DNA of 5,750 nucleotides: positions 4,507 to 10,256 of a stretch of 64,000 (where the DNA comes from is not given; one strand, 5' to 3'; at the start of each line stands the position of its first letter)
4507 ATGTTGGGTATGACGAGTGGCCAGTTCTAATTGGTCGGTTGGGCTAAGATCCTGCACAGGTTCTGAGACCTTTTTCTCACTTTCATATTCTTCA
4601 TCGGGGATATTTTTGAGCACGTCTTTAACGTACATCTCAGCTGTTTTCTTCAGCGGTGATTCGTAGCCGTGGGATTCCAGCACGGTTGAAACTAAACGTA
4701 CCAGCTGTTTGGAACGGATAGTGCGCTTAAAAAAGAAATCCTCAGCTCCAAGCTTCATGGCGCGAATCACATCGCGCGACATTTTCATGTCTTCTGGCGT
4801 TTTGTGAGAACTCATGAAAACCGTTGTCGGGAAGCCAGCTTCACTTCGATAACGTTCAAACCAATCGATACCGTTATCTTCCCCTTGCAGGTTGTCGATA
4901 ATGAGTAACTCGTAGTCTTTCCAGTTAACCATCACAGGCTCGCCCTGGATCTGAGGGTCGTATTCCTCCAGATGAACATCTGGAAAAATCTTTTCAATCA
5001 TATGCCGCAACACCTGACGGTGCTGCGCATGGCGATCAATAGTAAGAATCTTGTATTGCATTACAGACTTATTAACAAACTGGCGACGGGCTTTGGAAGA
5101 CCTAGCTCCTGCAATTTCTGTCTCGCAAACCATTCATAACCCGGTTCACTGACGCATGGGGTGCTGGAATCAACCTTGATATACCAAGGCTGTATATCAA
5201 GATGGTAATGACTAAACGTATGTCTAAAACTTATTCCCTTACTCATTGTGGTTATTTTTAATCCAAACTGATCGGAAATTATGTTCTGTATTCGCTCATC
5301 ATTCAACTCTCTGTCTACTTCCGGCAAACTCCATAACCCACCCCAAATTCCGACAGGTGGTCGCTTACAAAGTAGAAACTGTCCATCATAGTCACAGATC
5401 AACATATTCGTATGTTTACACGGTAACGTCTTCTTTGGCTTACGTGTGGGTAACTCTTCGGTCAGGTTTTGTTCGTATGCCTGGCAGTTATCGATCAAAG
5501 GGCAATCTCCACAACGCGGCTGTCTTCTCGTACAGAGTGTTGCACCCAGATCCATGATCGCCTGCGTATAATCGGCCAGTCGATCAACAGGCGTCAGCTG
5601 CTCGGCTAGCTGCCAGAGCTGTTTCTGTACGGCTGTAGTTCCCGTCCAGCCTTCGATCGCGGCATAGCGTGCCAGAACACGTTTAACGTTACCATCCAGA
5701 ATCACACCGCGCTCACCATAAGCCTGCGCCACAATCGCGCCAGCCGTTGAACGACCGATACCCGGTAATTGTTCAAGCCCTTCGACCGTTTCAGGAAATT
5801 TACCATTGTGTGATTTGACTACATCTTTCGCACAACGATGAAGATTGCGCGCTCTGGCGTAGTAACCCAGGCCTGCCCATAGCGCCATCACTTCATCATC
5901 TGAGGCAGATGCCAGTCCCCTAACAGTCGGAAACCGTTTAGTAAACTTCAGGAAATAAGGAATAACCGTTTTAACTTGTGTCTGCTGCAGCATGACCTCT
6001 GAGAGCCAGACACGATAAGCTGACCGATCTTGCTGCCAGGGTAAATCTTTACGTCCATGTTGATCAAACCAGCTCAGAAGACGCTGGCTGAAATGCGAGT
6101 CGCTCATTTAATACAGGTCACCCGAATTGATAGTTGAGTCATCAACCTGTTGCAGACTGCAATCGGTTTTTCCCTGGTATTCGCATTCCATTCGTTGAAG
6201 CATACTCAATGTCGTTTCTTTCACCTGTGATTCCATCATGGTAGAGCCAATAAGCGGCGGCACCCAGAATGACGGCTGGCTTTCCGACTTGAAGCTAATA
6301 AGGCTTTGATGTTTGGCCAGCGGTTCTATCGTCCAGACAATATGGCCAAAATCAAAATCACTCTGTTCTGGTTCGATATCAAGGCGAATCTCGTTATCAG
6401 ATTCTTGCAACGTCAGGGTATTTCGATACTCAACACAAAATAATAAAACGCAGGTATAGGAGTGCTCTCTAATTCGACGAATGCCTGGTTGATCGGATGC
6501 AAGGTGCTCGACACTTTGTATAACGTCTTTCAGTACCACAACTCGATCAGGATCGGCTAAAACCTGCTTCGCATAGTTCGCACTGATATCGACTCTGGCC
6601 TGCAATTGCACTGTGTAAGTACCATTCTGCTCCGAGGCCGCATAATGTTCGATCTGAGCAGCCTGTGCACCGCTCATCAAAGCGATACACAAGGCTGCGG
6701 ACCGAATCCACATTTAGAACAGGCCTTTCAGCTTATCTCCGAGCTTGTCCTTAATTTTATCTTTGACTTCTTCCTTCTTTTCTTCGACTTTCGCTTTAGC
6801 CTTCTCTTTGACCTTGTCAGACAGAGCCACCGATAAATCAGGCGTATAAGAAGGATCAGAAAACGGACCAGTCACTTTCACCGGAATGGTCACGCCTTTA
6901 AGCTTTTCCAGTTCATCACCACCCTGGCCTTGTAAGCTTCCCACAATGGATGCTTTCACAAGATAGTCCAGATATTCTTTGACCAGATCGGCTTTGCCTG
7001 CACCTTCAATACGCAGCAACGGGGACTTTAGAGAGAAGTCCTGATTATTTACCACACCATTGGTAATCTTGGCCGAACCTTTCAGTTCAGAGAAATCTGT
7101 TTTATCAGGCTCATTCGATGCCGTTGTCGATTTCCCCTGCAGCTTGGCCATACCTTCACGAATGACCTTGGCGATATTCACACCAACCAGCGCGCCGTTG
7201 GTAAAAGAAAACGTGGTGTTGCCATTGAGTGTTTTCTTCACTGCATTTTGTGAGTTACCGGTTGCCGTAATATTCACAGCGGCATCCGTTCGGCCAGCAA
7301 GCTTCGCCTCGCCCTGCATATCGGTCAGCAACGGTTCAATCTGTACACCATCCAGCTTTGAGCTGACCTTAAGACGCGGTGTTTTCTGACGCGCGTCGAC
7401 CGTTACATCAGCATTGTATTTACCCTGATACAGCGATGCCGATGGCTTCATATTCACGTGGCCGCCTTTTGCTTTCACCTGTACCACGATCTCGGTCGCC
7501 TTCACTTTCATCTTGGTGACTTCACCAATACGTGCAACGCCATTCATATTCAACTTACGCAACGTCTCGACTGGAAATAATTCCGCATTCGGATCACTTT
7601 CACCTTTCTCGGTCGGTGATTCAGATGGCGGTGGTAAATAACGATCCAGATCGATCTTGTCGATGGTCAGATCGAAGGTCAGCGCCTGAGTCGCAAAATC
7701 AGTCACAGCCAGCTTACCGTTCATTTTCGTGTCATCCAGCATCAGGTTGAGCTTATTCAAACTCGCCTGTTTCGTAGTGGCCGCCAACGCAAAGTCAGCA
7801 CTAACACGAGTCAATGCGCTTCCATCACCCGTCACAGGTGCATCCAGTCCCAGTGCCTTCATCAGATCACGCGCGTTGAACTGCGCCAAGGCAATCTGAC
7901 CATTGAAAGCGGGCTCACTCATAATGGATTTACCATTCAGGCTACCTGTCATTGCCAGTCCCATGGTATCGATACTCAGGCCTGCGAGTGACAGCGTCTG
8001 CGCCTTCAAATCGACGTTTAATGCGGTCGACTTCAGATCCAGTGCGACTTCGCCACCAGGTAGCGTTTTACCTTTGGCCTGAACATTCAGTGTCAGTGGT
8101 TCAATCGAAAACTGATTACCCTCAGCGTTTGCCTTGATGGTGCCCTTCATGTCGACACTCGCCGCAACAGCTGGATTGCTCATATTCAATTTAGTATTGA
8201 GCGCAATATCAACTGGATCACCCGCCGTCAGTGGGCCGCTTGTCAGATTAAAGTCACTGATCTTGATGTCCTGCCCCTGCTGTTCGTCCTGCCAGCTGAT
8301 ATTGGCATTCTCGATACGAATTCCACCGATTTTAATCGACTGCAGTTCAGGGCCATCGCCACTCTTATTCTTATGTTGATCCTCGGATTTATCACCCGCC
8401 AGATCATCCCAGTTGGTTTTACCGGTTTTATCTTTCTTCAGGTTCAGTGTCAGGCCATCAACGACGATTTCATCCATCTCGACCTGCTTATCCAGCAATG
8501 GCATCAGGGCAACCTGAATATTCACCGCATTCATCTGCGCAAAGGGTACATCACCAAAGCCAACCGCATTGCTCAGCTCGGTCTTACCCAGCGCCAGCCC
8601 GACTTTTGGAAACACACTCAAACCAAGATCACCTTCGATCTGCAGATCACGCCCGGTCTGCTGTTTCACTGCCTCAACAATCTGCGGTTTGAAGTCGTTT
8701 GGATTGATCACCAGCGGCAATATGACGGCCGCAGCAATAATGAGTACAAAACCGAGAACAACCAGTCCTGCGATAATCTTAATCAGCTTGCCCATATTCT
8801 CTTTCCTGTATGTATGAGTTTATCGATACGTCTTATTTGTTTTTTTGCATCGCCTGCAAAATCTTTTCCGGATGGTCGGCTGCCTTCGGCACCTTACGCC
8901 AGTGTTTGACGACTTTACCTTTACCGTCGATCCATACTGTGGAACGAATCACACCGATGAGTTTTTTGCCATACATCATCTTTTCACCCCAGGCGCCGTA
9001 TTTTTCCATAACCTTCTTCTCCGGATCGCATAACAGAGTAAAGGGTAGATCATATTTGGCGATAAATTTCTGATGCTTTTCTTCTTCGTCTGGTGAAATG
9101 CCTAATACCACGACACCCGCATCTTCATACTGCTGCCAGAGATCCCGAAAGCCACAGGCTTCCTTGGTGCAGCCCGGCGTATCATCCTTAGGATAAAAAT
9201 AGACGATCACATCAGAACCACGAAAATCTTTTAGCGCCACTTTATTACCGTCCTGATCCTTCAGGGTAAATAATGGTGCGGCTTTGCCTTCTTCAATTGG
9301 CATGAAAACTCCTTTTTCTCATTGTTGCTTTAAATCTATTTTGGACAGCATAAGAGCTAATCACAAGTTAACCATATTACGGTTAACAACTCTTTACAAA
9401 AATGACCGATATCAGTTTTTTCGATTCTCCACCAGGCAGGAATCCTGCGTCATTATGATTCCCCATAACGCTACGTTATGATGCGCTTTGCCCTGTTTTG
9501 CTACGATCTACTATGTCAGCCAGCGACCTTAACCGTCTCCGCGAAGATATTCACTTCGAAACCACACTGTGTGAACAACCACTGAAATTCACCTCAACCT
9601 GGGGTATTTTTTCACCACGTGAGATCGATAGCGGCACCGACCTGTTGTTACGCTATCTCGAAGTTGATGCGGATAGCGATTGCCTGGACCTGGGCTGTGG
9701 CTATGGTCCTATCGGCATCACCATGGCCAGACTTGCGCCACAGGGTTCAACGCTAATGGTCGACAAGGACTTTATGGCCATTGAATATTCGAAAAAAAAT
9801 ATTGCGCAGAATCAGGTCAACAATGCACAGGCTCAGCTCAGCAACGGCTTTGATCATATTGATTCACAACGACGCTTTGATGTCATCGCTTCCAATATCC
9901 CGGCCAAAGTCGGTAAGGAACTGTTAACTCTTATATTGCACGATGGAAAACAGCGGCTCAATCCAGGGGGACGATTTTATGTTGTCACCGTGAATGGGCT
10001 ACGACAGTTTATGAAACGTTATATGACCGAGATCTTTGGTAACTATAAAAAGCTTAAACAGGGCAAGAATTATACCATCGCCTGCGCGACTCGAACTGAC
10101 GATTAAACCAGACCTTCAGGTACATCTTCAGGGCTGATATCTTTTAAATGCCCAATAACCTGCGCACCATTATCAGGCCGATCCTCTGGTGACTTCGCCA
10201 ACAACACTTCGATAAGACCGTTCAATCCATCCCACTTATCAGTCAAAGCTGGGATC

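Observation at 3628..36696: Local expansion of eukaryote-like Ser/Thr kinases, three with N-terminal receiver-like domains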

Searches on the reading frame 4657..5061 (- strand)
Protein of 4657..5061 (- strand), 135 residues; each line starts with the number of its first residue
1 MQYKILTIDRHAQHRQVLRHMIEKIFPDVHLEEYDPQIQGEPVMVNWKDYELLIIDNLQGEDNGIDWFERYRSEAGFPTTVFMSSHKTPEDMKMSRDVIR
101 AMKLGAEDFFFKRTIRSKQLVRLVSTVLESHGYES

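Call 62: search_solved_structures(query=A4, max_evalue=0.01, show_alignments=1)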
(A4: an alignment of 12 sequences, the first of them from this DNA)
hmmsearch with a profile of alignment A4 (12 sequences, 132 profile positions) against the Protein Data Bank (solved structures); distinct sequences matched with E-value up to 0.01: 258 (the best 60 are shown).
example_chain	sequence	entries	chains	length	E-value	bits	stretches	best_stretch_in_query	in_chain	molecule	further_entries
8svz_A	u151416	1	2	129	1.8e-13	53.9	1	1-109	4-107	Two-component response regulator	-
6oap_A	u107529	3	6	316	1.4e-12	51.1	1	51-125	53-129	Dual sensor histidine kinase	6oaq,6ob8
4uhj_A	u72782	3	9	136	1.6e-12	50.9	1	3-127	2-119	TRANSCRIPTIONAL REGULATORY PROTEIN CPXR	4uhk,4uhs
6is1_A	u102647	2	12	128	3.6e-12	49.8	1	3-124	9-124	Response regulator ArlR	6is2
1zh2_A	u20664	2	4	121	4.6e-12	49.4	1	3-108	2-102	KDP operon transcriptional regulatory protein kdpE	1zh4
6is3_C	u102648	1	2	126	4.7e-12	49.4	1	3-109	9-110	Response regulator ArlR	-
5xso_A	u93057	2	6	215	1.2e-11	48.1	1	4-128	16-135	Response regulator FixJ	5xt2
1zes_A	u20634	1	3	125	1.3e-11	47.9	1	1-125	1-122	Phosphate regulon transcriptional regulatory protein phoB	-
1b00_A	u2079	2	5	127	1.6e-11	47.7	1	1-124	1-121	PHOSPHATE REGULON TRANSCRIPTIONAL REGULATORY PROTEIN PHOB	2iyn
6lgq_D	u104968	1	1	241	2e-11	47.4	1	3-108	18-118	DNA-binding response regulator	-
3nhz_A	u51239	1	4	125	2e-11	47.4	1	1-126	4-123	Two component system transcriptional regulator mtrA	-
2oqr_A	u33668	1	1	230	2.4e-11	47.1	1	1-126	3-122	Sensory transduction protein regX3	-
4kfc_A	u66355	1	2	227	2.5e-11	47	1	4-108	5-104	KDP operon transcriptional regulatory protein KdpE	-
4kny_A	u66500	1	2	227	2.5e-11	47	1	4-108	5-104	KDP operon transcriptional regulatory protein KdpE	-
8fk2_A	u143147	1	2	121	6.1e-11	45.8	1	3-126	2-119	Putative response regulator CovR VicR-like protein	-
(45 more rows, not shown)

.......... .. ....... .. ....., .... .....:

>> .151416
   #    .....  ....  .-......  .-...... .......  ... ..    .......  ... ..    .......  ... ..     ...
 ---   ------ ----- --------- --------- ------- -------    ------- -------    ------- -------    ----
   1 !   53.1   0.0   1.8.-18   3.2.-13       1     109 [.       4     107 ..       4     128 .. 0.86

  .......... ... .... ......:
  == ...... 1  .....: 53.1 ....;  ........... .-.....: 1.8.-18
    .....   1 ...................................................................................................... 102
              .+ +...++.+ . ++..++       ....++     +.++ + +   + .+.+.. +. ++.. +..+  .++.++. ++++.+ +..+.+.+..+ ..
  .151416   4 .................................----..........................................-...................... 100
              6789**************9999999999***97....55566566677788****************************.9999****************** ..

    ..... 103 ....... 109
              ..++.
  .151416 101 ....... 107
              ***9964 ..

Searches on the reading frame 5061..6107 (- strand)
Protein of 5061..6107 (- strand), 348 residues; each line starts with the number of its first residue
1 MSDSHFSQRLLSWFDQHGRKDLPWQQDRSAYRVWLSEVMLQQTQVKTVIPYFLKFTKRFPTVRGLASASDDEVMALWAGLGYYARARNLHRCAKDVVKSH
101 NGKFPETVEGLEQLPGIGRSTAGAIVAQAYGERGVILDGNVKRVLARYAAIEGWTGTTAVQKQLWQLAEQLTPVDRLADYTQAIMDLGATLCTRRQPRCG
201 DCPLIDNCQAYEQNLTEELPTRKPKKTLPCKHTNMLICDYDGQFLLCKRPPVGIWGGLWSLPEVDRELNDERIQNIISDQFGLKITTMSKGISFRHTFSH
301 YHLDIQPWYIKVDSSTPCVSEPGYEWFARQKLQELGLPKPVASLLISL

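Call 4: search_protein_families(library=pfam, proteins=[window:5061-6107:-], max_evalue=0.001)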
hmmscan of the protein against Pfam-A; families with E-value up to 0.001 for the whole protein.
window:5061-6107:- (348 aa): 4 families
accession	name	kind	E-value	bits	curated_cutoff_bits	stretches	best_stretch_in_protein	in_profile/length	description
PF14815.12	NUDIX_4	-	6.6e-25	87.5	35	1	235-345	3-111/113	NUDIX domain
PF00730.31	HhH-GPD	-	2.1e-22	79.9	26.2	1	36-169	2-107/108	HhH-GPD superfamily base excision DNA repair protein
PF00633.29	HHH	-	8.4e-08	32.1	24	1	99-126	1-28/30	Helix-hairpin-helix motif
PF10576.14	EndIII_4Fe-2S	-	0.00093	19.9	20.5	0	192-208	1-17/17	Iron-sulfur binding domain of endonuclease III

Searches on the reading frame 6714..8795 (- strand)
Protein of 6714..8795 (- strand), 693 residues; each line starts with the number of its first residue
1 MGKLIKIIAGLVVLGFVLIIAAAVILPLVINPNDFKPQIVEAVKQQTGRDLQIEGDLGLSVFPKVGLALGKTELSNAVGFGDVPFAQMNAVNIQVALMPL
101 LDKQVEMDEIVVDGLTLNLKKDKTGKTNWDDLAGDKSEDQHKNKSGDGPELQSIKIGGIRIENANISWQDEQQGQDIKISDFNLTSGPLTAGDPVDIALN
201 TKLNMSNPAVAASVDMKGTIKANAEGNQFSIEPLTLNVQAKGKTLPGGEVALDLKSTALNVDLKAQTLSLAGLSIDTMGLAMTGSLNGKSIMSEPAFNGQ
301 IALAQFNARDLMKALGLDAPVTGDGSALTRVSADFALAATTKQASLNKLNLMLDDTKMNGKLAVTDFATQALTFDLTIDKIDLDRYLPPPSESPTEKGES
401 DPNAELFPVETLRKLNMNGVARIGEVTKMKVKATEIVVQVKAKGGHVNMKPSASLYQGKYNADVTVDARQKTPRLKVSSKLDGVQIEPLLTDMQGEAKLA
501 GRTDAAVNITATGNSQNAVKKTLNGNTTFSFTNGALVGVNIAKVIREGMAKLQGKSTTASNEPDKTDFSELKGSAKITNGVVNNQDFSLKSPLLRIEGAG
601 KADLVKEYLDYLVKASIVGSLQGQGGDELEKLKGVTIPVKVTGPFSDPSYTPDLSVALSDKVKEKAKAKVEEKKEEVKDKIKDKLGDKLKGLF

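Call 4: search_protein_families(library=pfam, proteins=[window:6714-8795:-], max_evalue=0.001)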
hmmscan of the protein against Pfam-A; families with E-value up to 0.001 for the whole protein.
window:6714-8795:- (693 aa): 3 families
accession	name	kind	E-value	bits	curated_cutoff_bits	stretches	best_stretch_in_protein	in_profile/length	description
PF05170.20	AsmA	-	1.4e-79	269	29.8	1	8-587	7-607/607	AsmA family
PF13116.12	YhdP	-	8.8e-20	70.7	46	2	3-217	3-199/1224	YhdP protein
PF05359.17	DUF748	-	1.4e-13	50.2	50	1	5-462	15-440/1037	Domain of Unknown Function (DUF748)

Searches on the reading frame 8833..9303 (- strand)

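Call 4: search_protein_families(library=pfam, proteins=[window:8833-9303:-], max_evalue=0.001)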
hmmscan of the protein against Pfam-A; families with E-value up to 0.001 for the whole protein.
window:8833-9303:- (156 aa): 3 families
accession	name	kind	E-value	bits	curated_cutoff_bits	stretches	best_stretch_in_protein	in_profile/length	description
PF00578.27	AhpC-TSA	-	5.5e-41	139.8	26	1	6-133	2-123/124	AhpC/TSA family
PF08534.16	Redoxin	-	4.2e-25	88.7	26.6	1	5-138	2-135/148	Redoxin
PF13911.12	AhpC-TSA_2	-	0.00011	23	27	1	55-141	5-77/114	AhpC/TSA antioxidant enzyme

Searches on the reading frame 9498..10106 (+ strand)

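Call 4: search_protein_families(library=pfam, proteins=[window:9498-10106:+], max_evalue=0.001)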
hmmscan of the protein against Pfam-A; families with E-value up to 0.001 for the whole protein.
window:9498-10106:+ (202 aa): 12 families
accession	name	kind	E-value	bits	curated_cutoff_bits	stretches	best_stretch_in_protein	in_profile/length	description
PF05175.20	MTS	-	3e-36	125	23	1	29-194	2-168/170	Methyltransferase small domain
PF13847.12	Methyltransf_31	-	2.1e-13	50.7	27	1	60-176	5-123/145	Methyltransferase domain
PF06325.19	PrmA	-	1.5e-12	48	22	1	52-161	153-257/296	Ribosomal protein L11 methyltransferase (PrmA)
PF13649.12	Methyltransf_25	-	4.4e-07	30.9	27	1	63-158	2-97/97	Methyltransferase domain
PF13489.12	Methyltransf_23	-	4.2e-06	27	27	1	48-166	11-120/164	Methyltransferase domain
PF02390.23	Methyltransf_4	-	1.1e-05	25.5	24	1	61-121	4-64/173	Putative methyltransferase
PF01135.25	PCMT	-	2.8e-05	24.4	20.3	1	50-176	65-185/210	Protein-L-isoaspartate(D-aspartate) O-methyltransferase (PCMT)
PF08242.18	Methyltransf_12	-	3.9e-05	24.7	30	1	63-133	1-72/98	Methyltransferase domain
PF02353.26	CMAS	-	8.9e-05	22.4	27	1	47-170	51-172/273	Mycolic acid cyclopropane synthetase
PF12847.13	Methyltransf_18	-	0.0001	22.8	27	1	56-173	12-125/151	Methyltransferase domain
PF02475.24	TRM5-TYW2_MTfase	-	0.00018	21.9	28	1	58-137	36-115/164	TRM5/TYW2 methyltransferase domain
PF10294.15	Methyltransf_16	-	0.0003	21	21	1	60-109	48-97/174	Lysine methyltransferase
